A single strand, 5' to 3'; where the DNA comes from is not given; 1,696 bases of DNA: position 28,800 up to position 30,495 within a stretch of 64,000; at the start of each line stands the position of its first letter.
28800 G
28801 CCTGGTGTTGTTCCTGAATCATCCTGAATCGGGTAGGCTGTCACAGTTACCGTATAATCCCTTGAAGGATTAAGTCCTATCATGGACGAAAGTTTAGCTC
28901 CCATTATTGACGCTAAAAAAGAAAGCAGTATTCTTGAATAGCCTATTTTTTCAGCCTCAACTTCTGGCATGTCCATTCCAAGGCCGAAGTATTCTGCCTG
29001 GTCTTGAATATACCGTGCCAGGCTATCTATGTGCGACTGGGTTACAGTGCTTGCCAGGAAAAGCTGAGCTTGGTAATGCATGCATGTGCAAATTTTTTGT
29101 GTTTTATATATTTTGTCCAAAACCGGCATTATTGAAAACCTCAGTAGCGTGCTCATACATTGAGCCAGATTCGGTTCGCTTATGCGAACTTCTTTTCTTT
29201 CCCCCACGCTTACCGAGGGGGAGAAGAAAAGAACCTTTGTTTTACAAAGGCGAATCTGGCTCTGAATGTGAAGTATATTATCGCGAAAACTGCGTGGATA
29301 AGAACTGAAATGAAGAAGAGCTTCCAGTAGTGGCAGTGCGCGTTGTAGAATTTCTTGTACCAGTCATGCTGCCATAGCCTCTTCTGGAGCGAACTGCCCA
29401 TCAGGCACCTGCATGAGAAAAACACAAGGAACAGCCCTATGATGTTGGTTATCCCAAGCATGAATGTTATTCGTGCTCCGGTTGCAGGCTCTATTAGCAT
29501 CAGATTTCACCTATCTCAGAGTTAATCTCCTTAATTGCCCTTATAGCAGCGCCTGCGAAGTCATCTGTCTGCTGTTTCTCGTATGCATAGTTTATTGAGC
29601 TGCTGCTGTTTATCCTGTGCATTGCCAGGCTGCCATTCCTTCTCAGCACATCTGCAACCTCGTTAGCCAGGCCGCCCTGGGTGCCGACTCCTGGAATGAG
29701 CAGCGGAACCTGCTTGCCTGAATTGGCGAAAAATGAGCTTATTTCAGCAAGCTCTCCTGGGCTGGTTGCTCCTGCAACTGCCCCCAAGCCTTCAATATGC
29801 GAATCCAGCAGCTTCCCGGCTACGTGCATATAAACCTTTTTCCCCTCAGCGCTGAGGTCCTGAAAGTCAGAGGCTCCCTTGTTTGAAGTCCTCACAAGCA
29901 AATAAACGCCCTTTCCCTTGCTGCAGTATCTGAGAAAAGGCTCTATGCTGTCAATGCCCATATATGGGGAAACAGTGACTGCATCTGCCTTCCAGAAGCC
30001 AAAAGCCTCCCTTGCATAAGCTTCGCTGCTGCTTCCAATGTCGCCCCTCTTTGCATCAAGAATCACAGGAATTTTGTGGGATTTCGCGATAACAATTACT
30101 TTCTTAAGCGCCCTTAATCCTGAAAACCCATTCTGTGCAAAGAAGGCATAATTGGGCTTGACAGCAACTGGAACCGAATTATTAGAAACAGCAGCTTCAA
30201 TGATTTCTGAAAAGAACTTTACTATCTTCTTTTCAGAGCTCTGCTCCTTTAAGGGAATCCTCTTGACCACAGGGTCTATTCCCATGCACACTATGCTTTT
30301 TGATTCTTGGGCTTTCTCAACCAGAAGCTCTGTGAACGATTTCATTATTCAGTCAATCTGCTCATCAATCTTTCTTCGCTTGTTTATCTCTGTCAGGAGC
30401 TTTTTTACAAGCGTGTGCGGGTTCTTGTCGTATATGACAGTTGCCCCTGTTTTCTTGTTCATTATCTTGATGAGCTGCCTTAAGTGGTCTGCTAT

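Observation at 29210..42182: Pyrimidine super-operon with foreign-looking genes spliced between carA and carB and between pyrE and pyrF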

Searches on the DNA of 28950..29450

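Call 67: search_rna_families(source=window, start=28950, end=29450, threshold=evalue, max_evalue=10)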
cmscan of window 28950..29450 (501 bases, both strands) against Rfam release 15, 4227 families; matches with E-value up to 10: 1.
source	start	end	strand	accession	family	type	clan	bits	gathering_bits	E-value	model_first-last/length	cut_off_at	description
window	29089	29165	-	RF02217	ZNFX1-AS1_3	Gene; lncRNA;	-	15.1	60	9.2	1-87/87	no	ZNFX1 antisense RNA 1 conserved region 3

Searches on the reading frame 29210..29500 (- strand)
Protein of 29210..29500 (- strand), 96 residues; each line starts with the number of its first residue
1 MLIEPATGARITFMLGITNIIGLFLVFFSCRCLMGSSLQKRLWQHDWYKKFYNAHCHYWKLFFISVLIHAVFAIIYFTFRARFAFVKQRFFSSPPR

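Call 4: search_protein_families(library=pfam, proteins=[window:29210-29500:-])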
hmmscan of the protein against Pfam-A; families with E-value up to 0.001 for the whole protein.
window:29210-29500:- (96 aa): 0 families

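Call 11: search_protein_families(library=ncbifam, proteins=[window:29210-29500:-], max_evalue=0.01)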
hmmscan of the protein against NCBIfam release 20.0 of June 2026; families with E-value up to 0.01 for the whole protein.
window:29210-29500:- (96 aa): 0 families

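Call 15: search_protein_families(library=pfam, proteins=[window:29210-29500:-], max_evalue=1)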
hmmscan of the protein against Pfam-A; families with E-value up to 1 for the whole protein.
window:29210-29500:- (96 aa): 2 families
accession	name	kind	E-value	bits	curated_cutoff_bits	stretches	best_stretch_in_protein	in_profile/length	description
PF09335.16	VTT_dom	-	0.017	16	33.9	1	17-77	25-90/123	VTT domain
PF17319.7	DUF5362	-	0.046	14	25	1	11-79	27-92/94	Family of unknown function (DUF5362)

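Call 87: search_protein_families(library=padloc, proteins=[window:29210-29500:-], max_evalue=0.001)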
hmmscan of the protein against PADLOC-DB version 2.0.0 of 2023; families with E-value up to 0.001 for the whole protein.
window:29210-29500:- (96 aa): 0 families

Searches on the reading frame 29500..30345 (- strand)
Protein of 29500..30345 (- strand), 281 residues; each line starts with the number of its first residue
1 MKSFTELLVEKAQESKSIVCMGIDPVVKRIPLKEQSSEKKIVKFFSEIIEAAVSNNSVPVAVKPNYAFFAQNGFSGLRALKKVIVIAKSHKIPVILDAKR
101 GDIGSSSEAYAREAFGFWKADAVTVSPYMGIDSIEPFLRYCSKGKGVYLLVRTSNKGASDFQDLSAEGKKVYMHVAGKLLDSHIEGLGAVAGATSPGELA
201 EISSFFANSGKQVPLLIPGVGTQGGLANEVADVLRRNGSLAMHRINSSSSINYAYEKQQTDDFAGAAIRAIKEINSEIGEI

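Call 4: search_protein_families(library=pfam, proteins=[window:29500-30345:-])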
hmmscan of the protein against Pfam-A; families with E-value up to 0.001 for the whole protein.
window:29500-30345:- (281 aa): 1 family
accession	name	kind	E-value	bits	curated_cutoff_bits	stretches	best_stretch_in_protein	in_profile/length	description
PF00215.30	OMPdecase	-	5.9e-27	95.4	27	1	20-231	4-186/221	Orotidine 5'-phosphate decarboxylase / HUMPS family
